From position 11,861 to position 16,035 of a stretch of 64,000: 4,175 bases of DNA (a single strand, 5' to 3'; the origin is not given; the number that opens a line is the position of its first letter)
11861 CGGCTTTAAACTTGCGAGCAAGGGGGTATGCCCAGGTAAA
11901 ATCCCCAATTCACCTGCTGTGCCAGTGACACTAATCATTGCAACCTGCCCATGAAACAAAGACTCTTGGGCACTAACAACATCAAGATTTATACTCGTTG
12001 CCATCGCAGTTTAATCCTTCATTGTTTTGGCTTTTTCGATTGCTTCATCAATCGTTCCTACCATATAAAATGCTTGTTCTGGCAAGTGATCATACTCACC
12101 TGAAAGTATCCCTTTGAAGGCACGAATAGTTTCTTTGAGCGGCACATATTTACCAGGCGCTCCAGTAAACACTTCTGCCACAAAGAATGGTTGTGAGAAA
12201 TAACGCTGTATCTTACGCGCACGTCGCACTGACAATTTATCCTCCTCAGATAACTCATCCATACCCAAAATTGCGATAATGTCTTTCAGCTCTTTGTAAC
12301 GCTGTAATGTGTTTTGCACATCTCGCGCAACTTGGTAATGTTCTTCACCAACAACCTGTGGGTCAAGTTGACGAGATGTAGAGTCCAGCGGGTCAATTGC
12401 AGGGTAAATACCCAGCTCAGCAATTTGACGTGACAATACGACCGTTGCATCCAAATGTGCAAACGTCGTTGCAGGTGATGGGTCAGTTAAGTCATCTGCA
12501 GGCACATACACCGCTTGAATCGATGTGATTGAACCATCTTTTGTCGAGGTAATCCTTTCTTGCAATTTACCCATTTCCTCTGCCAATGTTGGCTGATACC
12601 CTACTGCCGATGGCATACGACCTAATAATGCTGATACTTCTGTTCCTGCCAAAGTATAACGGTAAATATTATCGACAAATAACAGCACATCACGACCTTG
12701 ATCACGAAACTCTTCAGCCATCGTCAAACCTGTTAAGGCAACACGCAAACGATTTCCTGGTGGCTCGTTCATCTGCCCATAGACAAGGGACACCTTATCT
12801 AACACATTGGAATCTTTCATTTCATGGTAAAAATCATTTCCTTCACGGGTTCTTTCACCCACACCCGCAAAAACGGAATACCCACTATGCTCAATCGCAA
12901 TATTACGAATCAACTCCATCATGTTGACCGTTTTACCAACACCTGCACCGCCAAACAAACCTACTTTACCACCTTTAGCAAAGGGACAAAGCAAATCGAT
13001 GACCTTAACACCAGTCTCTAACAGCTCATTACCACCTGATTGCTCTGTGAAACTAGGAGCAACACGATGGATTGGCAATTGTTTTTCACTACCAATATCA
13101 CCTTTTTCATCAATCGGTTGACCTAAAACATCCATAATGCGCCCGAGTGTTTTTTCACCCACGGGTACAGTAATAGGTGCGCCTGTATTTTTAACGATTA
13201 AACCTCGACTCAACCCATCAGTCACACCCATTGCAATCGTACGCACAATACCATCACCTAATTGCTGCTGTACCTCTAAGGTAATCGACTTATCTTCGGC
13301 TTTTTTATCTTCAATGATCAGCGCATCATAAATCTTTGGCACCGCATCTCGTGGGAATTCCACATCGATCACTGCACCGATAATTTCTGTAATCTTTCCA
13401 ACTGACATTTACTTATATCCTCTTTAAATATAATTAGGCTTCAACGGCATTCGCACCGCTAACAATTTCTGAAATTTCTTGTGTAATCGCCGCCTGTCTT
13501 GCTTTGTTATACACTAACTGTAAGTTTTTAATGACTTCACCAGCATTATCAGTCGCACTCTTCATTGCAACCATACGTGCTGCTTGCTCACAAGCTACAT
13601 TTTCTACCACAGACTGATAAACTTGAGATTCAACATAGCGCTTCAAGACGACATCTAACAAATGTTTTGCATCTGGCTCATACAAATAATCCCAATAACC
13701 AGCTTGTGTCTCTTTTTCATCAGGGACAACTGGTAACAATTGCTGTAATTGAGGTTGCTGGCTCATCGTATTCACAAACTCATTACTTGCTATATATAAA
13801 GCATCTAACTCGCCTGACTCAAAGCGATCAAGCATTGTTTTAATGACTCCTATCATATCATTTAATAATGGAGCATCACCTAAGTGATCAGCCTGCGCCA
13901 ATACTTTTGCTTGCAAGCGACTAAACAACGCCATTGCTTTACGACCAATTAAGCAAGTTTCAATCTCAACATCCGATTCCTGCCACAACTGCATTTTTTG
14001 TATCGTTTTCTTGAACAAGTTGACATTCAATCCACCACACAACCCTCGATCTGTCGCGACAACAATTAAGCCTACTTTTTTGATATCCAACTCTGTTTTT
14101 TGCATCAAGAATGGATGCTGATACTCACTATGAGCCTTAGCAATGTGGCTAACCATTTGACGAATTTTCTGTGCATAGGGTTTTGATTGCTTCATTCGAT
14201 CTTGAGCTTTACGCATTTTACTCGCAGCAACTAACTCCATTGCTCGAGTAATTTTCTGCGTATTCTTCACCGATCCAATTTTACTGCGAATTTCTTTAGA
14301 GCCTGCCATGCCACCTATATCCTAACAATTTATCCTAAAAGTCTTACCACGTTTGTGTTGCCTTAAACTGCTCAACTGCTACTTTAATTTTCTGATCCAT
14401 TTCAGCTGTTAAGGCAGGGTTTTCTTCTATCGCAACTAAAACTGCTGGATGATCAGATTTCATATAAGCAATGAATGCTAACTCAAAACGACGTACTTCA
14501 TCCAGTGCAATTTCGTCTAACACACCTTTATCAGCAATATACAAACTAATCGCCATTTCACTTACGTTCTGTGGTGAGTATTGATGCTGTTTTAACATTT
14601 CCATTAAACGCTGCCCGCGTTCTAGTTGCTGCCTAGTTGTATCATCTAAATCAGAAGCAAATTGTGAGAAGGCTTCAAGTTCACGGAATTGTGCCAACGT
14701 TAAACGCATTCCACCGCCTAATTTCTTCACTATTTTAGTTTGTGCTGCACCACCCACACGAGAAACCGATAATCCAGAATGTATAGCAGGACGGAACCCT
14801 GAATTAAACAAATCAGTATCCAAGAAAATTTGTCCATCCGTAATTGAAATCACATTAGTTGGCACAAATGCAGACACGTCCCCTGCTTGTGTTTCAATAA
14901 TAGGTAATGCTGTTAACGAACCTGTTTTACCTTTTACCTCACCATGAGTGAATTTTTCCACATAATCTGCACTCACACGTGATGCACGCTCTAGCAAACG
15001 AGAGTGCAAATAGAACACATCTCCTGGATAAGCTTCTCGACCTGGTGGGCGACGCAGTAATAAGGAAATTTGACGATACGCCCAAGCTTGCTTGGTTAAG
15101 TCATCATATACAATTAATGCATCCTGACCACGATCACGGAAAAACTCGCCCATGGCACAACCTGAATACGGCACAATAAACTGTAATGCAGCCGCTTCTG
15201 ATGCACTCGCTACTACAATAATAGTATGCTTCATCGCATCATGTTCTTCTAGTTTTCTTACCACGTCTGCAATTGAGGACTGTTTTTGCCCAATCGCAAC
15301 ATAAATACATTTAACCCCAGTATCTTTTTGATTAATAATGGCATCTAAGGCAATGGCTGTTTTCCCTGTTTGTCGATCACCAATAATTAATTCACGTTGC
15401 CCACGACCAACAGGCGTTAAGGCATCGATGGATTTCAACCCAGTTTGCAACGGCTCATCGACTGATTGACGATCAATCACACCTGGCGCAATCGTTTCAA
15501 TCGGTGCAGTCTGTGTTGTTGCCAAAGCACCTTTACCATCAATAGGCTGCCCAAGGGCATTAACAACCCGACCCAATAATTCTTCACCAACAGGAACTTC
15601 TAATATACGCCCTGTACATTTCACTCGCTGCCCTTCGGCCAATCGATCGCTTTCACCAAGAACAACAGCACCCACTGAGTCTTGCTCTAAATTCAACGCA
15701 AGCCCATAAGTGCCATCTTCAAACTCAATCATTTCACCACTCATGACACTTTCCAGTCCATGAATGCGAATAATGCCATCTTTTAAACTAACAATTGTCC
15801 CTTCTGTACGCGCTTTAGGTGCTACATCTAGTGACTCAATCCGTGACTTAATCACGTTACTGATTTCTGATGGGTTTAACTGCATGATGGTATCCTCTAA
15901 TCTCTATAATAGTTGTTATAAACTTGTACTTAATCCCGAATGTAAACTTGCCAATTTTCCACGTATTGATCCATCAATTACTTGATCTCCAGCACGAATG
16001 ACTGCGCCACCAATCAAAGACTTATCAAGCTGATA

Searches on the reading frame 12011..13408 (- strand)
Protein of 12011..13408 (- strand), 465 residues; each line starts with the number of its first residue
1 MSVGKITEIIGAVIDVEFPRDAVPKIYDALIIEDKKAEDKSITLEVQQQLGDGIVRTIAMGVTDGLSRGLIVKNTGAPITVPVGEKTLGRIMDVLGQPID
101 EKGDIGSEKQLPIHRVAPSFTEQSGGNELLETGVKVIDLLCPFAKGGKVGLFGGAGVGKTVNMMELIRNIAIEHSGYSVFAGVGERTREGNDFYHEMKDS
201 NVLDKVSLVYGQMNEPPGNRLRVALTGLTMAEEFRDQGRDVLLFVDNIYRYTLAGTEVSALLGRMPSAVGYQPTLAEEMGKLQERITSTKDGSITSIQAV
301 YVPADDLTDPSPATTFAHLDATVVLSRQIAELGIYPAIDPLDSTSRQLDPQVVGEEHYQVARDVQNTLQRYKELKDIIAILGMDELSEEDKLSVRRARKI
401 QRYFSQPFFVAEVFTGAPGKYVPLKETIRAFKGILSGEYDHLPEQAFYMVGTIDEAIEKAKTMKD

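Call 39: search_protein_families(library=ncbifam, proteins=[window:12011-13408:-], max_evalue=1e-10)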
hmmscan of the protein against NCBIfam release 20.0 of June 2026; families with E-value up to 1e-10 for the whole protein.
window:12011-13408:- (465 aa): 33 families (the best 25 are shown)
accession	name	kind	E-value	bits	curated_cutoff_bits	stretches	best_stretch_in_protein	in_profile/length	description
TIGR01039.1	atpD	equivalog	2.8e-256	850.6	462.85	1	3-463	2-462/462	F0F1 ATP synthase subunit beta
TIGR03305.1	alt_F1F0_F1_bet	exception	5.1e-174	579.2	752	1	4-456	1-449/449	alternate F1F0 ATPase, F1 subunit beta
NF045858.1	glide_MMOB1670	exception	4.9e-154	514.6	850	1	4-461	230-691/705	MMOB1670 family gliding motility ATPase complex subunit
NF045934.1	MSC_0618_beta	exception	2.8e-128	428.6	570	1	4-454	1-448/451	MSC_0618 family F1-like ATPase beta subunit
TIGR01026.1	fliI_yscN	subfamily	3.2e-73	246.9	379.5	1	3-407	24-421/440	FliI/YscN family ATPase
TIGR03496.1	FliI_clade1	equivalog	2.4e-72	244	619.1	1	4-407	1-397/414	flagellar protein export ATPase FliI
TIGR02546.1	III_secr_ATP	equivalog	7.9e-72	242.3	604.75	1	3-407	6-404/423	type III secretion system ATPase SctN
TIGR03497.1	FliI_clade2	equivalog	2.2e-68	231.1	629.8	1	4-406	1-394/413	flagellar protein export ATPase FliI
TIGR03498.1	FliI_clade3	equivalog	5.2e-68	229.6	587.45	1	4-384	1-376/418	flagellar protein export ATPase FliI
NF006012.0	PRK08149.1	equivalog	1.4e-60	205.4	594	1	9-407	16-412/431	type III secretion system ATPase SctN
NF005391.0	PRK06936.1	equivalog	3.7e-59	200.7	657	1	4-406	25-419/439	type III secretion system ATPase SctN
NF006290.1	PRK08472.1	equivalog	1.1e-56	192.5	644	1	3-406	19-414/433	flagellar protein export ATPase FliI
NF005295.0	PRK06820.1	equivalog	1.9e-55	188.6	690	1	57-406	75-420/440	EscN/YscN/HrcN family type III secretion system ATPase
NF006575.0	PRK09099.1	subfamily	1.7e-54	185.3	706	1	59-407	78-423/443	type III secretion system ATPase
NF005535.1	PRK07196.1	equivalog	1.7e-53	182.2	715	1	79-405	90-414/434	flagellar protein export ATPase FliI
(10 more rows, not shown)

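Call 64: find_homologous_proteins(query=window:12011-13408:-, max_evalue=1e-150)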
Query window:12011-13408:- (465 aa): 8000 proteins with E <= 1e-150 among 8000 candidates; the best 120 are listed.
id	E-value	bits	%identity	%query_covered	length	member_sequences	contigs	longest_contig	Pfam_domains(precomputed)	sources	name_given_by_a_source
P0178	0.0e+0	1021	100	100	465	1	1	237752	PF02874.30,PF00006.32,PF22919.2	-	-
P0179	0.0e+0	1015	-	-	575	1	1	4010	PF18269.7,PF02874.30,PF00006.32,PF22919.2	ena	-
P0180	0.0e+0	1010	-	-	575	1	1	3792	PF18269.7,PF02874.30,PF00006.32,PF22919.2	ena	-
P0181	1.7e-282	955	83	98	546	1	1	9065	PF02874.30,PF00006.32,PF22919.2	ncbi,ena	-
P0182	2.6e-259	879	87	100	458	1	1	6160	PF02874.30,PF00006.32,PF22919.2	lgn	-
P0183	2.9e-259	879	85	100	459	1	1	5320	PF02874.30,PF00006.32,PF22919.2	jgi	jgi:F-type H+/Na+-transporting ATPase subunit beta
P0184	3.9e-259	878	85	100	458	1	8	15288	PF02874.30,PF00006.32,PF22919.2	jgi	jgi:F-type H+-transporting ATPase subunit beta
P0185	4.0e-259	878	87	99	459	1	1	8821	PF02874.30,PF00006.32,PF22919.2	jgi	jgi:F-type H+-transporting ATPase subunit beta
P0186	4.1e-259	878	85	100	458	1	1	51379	PF02874.30,PF00006.32,PF22919.2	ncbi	-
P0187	9.6e-259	877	85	100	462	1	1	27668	PF02874.30,PF00006.32,PF22919.2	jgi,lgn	-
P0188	1.2e-258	877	86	100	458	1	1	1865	PF02874.30,PF00006.32,PF22919.2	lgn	-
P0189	1.5e-258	876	85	99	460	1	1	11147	PF02874.30,PF00006.32,PF22919.2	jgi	jgi:F-type H+/Na+-transporting ATPase subunit beta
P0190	1.6e-258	876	85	100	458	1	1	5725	PF02874.30,PF00006.32,PF22919.2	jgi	-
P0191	2.0e-258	876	85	99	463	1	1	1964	PF02874.30,PF00006.32,PF22919.2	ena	-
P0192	2.9e-258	875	85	100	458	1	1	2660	PF02874.30,PF00006.32,PF22919.2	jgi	-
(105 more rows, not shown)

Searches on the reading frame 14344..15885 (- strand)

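Call 39: search_protein_families(library=ncbifam, proteins=[window:14344-15885:-], max_evalue=1e-10)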
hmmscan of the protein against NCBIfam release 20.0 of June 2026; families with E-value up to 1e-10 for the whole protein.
window:14344-15885:- (513 aa): 32 families (the best 25 are shown)
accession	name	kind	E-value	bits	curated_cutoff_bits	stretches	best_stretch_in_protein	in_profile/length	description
TIGR00962.1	atpA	equivalog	2.6e-242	805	484.45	1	3-512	2-502/503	F0F1 ATP synthase subunit alpha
NF009884.0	PRK13343.1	equivalog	6.8e-208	691.4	554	1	4-510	6-501/507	F0F1 ATP synthase subunit alpha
TIGR03324.1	alt_F1F0_F1_al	exception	7.8e-172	572.4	750.5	1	17-500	17-489/497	alternate F1F0 ATPase, F1 subunit alpha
NF045863.1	glide_MMOB1660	exception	8.3e-129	430.8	600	1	31-458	3-424/515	MMOB1660 family gliding motility ATPase complex subunit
NF005523.0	PRK07165.1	equivalog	1.7e-100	337.1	414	1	30-489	6-456/509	ATP F0F1 synthase subunit alpha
NF045936.2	MSC_0619_alpha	exception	2.5e-92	310.1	520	1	77-475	51-435/505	MSC_0619 family F1-like ATPase alpha subunit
TIGR02546.1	III_secr_ATP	equivalog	1.4e-57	195.3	604.75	1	26-445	4-415/423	type III secretion system ATPase SctN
TIGR03496.1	FliI_clade1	equivalog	3.7e-55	187.4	619.1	1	29-444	1-407/414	flagellar protein export ATPase FliI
TIGR03498.1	FliI_clade3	equivalog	1.5e-52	178.7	587.45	1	29-444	1-410/418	flagellar protein export ATPase FliI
TIGR03497.1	FliI_clade2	equivalog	7.2e-51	173.4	629.8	1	63-442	38-403/413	flagellar protein export ATPase FliI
TIGR01026.1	fliI_yscN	subfamily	9.9e-51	172.8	379.5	1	24-439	20-426/440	FliI/YscN family ATPase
NF006575.0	PRK09099.1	subfamily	7.8e-50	169.9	706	1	10-434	9-423/443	type III secretion system ATPase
NF005391.0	PRK06936.1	equivalog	5.6e-49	167.1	657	1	28-444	24-430/439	type III secretion system ATPase SctN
NF005295.0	PRK06820.1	equivalog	2.1e-48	165.4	690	1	12-436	13-423/440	EscN/YscN/HrcN family type III secretion system ATPase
NF006290.1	PRK08472.1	equivalog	8.5e-46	156.7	644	1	13-435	7-416/433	flagellar protein export ATPase FliI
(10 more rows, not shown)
